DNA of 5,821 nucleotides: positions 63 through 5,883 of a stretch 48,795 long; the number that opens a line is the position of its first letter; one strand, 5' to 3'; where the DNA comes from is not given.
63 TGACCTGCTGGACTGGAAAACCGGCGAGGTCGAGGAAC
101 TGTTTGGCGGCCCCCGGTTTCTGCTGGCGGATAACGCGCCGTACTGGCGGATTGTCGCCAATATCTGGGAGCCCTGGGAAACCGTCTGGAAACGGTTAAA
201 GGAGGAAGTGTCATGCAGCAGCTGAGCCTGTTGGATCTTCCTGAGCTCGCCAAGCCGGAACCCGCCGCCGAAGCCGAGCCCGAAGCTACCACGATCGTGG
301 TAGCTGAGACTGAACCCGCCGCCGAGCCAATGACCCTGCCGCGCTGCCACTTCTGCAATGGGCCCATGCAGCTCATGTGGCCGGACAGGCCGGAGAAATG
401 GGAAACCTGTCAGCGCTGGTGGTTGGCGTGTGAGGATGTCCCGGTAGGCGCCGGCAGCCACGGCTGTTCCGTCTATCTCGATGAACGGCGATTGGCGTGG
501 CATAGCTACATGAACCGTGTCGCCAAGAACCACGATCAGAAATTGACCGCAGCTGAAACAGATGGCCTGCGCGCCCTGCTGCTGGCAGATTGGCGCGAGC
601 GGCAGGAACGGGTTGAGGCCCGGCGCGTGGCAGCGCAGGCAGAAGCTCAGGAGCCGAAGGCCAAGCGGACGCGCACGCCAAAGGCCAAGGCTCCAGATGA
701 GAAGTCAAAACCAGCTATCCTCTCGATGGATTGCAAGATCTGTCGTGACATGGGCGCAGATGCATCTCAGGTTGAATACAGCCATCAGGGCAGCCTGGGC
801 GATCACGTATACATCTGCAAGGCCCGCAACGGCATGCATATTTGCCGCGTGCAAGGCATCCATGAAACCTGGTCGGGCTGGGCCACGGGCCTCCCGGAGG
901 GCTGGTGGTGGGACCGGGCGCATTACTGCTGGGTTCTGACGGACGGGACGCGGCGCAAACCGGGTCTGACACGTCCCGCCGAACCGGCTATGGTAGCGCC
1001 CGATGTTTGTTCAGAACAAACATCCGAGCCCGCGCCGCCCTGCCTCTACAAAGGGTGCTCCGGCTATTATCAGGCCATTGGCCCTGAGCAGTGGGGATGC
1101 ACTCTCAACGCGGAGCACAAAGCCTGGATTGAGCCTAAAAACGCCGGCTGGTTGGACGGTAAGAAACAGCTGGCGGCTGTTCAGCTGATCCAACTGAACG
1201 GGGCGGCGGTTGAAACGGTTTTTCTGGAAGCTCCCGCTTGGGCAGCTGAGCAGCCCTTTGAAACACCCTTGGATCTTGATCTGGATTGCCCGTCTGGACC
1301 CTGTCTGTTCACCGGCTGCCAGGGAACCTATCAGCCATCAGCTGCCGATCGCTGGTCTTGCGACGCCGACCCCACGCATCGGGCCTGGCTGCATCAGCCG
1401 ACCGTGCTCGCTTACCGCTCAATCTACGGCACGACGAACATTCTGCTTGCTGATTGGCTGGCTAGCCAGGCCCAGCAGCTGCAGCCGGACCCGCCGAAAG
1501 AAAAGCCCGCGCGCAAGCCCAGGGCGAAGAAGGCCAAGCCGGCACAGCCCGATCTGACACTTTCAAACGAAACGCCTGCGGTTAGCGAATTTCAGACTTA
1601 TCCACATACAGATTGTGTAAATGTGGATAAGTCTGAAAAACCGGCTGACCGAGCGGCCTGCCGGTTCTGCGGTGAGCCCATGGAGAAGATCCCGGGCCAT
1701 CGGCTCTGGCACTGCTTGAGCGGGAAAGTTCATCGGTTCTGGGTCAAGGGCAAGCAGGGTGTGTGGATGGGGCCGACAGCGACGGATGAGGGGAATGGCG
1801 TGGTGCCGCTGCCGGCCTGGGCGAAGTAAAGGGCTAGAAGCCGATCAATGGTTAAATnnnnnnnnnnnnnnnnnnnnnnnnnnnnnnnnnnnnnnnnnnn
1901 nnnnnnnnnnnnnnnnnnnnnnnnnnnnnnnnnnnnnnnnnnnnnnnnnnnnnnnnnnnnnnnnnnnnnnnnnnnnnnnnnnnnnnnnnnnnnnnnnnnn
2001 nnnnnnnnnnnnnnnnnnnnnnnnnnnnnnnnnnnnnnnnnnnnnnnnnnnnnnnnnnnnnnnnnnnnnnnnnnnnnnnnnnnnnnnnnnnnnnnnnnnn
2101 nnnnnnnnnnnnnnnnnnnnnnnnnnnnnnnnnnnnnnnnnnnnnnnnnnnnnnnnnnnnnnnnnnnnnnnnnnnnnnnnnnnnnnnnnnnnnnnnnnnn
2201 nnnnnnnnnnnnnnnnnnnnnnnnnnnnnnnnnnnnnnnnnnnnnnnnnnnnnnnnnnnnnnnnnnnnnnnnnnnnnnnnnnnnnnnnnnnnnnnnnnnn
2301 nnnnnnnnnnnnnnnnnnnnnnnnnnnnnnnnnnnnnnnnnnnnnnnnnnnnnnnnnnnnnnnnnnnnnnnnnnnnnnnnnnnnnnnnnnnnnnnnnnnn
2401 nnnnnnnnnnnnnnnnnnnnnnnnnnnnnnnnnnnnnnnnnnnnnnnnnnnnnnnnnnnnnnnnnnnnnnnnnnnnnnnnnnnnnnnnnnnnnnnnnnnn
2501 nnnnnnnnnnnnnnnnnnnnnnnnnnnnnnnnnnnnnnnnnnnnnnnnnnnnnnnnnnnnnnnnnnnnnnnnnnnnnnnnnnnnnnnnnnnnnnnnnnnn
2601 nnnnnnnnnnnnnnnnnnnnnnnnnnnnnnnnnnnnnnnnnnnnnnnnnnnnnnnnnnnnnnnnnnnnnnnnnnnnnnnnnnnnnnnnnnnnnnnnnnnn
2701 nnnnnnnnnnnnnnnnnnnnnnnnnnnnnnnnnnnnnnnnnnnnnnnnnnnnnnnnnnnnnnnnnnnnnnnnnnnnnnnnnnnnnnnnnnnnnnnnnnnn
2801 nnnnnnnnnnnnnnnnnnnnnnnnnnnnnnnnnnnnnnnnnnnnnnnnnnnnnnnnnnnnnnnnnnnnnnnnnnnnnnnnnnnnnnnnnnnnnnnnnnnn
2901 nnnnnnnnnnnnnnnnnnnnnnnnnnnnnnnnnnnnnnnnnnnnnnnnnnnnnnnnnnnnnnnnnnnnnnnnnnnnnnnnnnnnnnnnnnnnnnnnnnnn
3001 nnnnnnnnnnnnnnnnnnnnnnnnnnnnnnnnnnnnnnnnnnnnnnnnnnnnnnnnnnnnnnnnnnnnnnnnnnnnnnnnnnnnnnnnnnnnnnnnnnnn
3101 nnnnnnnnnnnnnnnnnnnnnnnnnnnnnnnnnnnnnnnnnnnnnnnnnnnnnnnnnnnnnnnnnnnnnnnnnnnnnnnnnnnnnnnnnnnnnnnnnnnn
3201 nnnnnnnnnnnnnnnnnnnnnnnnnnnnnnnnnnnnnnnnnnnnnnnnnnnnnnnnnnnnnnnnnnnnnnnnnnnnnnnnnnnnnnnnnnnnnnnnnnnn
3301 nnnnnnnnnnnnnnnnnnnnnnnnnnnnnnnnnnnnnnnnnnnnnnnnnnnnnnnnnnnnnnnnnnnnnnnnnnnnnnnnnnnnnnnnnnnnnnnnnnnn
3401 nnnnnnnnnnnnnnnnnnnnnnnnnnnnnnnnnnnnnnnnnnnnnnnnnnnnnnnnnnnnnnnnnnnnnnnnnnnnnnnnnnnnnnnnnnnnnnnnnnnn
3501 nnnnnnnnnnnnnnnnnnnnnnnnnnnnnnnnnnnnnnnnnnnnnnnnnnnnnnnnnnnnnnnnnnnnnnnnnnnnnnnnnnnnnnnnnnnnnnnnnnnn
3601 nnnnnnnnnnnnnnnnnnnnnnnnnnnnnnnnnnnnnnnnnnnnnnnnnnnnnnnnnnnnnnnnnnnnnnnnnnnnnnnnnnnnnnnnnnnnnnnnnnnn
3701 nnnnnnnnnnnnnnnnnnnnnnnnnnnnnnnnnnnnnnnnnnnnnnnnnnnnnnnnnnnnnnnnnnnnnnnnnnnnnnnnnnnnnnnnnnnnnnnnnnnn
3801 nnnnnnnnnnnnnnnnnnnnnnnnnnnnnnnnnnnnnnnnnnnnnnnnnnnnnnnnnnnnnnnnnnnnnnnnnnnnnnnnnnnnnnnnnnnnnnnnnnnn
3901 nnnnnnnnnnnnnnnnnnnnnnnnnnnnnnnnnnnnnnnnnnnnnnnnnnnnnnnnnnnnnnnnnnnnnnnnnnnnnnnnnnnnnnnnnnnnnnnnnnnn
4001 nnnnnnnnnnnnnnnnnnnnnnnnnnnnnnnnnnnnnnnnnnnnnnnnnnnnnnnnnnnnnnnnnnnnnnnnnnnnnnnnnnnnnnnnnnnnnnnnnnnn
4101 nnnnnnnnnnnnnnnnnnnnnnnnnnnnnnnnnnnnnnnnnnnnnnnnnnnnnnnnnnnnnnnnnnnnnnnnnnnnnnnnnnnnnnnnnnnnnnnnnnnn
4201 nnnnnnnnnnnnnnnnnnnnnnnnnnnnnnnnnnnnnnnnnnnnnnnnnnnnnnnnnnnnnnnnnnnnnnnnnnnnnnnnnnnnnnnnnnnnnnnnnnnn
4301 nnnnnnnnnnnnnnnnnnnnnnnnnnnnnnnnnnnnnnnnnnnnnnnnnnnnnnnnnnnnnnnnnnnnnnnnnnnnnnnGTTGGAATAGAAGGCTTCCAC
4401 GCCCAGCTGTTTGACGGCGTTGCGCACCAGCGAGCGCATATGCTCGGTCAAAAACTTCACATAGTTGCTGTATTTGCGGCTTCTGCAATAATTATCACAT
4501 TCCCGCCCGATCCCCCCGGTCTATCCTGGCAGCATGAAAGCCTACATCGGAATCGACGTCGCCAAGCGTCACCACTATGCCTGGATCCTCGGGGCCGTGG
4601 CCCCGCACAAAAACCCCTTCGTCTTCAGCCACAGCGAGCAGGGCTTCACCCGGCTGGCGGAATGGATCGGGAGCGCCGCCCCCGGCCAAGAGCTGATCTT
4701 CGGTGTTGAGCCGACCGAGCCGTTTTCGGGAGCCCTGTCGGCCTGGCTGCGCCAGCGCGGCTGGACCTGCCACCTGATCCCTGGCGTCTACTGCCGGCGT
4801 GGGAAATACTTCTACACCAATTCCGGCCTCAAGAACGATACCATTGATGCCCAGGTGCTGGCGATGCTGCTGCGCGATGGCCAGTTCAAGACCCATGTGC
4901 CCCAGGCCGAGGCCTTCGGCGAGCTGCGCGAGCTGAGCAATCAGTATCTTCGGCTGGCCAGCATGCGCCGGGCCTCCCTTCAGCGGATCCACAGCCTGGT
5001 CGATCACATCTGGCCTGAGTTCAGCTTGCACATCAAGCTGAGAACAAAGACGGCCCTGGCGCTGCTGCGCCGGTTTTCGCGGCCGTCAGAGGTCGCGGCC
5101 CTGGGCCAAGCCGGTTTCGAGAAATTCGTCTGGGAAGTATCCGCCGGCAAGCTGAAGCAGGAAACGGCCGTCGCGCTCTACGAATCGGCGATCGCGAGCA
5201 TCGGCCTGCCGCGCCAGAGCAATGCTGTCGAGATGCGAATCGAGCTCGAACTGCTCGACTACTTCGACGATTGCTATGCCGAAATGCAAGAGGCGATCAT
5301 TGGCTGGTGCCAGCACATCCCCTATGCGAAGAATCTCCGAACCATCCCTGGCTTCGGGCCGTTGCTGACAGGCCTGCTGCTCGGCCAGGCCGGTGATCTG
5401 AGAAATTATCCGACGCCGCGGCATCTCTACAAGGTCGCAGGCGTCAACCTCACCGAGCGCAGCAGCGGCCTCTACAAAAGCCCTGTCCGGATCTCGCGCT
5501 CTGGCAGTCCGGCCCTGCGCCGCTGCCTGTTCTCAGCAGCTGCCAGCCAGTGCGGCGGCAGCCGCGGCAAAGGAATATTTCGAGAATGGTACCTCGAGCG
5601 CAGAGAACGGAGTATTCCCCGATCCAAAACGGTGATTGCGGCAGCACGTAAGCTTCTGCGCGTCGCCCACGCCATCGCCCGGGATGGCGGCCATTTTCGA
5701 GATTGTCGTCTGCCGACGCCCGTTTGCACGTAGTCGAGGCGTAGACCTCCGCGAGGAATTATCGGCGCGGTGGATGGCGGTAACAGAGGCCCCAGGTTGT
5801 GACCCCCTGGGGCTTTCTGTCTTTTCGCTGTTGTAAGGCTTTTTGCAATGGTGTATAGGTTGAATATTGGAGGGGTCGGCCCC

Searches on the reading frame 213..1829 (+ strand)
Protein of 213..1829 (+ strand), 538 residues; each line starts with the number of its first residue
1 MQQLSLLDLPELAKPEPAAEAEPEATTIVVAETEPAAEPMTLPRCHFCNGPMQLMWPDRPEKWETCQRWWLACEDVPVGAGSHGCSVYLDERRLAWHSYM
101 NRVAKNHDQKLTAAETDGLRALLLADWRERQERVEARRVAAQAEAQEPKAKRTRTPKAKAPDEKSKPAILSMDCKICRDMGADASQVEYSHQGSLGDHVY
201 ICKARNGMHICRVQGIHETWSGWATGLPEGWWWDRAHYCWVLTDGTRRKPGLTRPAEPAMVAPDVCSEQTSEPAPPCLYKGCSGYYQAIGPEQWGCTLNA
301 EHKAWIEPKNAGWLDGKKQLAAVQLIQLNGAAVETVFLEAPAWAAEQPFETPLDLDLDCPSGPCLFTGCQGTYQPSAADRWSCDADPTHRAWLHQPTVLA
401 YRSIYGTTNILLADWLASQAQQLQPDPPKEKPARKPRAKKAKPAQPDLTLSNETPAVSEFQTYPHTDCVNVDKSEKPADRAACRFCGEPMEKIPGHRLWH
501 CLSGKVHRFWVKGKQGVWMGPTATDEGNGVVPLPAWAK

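Call 18: search_protein_families(library=pfam, proteins=[window:213-1829:+], max_evalue=0.01)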
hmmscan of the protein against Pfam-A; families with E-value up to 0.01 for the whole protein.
window:213-1829:+ (538 aa): 0 families

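Call 46: search_protein_families(library=phrogs, proteins=[window:213-1829:+], max_evalue=0.01)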
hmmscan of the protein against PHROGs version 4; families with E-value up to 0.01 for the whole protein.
window:213-1829:+ (538 aa): 0 families

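Call 98: search_solved_structures(query=window:213-1829:+, max_evalue=1)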
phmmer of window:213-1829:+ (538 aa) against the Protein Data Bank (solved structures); distinct sequences matched with E-value up to 1: 1.
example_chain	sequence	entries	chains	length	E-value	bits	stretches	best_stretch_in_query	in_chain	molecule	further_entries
9eho_g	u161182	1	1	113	0.42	12.6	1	41-85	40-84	Large ribosomal subunit protein eL34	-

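Call 100: search_protein_families(library=ncbifam, proteins=[window:213-1829:+], max_evalue=0.01)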
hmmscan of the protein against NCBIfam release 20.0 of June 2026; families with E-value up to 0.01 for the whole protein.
window:213-1829:+ (538 aa): 0 families

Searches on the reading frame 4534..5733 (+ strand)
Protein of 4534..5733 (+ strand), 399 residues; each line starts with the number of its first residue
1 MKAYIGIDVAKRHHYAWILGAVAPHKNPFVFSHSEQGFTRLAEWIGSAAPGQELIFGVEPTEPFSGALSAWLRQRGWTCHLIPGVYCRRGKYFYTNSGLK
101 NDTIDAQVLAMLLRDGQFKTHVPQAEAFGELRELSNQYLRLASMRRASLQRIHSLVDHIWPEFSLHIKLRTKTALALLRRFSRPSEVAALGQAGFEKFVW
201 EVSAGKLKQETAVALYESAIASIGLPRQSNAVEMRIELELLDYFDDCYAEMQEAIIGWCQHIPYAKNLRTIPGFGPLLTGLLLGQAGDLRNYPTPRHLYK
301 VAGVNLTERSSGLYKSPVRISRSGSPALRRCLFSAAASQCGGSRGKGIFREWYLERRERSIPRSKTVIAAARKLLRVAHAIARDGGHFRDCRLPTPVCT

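Call 18: search_protein_families(library=pfam, proteins=[window:4534-5733:+], max_evalue=0.01)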
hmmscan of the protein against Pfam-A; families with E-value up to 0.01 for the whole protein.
window:4534-5733:+ (399 aa): 2 families
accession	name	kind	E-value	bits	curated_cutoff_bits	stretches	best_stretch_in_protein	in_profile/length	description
PF01548.23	DEDD_Tnp_IS110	-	2.2e-23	83.2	29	1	5-161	1-155/155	Transposase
PF02371.22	Transposase_20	-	7.8e-16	58.7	21.3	1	266-338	2-74/87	Transposase IS116/IS110/IS902 family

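Call 97: list_cluster_members(proteins=[window:4534-5733:+, P0001, window:28115-29116:-, window:32600-33961:-, window:43465-43794:-])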
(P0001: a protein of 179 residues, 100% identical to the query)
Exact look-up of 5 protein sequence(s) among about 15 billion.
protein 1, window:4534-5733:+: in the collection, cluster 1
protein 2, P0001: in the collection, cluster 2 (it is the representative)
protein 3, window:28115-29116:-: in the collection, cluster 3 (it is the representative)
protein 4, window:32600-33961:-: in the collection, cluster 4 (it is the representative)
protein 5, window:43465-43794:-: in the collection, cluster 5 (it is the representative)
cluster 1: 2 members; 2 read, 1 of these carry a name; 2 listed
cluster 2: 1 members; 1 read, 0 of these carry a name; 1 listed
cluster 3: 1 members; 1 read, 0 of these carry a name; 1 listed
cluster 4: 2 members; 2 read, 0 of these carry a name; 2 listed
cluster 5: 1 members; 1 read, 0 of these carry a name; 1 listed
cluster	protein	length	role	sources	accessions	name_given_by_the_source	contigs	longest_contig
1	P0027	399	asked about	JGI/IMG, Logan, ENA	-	-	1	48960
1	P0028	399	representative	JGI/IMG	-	transposase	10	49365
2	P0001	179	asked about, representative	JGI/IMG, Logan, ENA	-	-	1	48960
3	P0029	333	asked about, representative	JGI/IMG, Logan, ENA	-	-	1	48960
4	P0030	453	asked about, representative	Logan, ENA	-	-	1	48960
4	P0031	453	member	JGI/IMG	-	-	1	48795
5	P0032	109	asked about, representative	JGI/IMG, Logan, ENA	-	-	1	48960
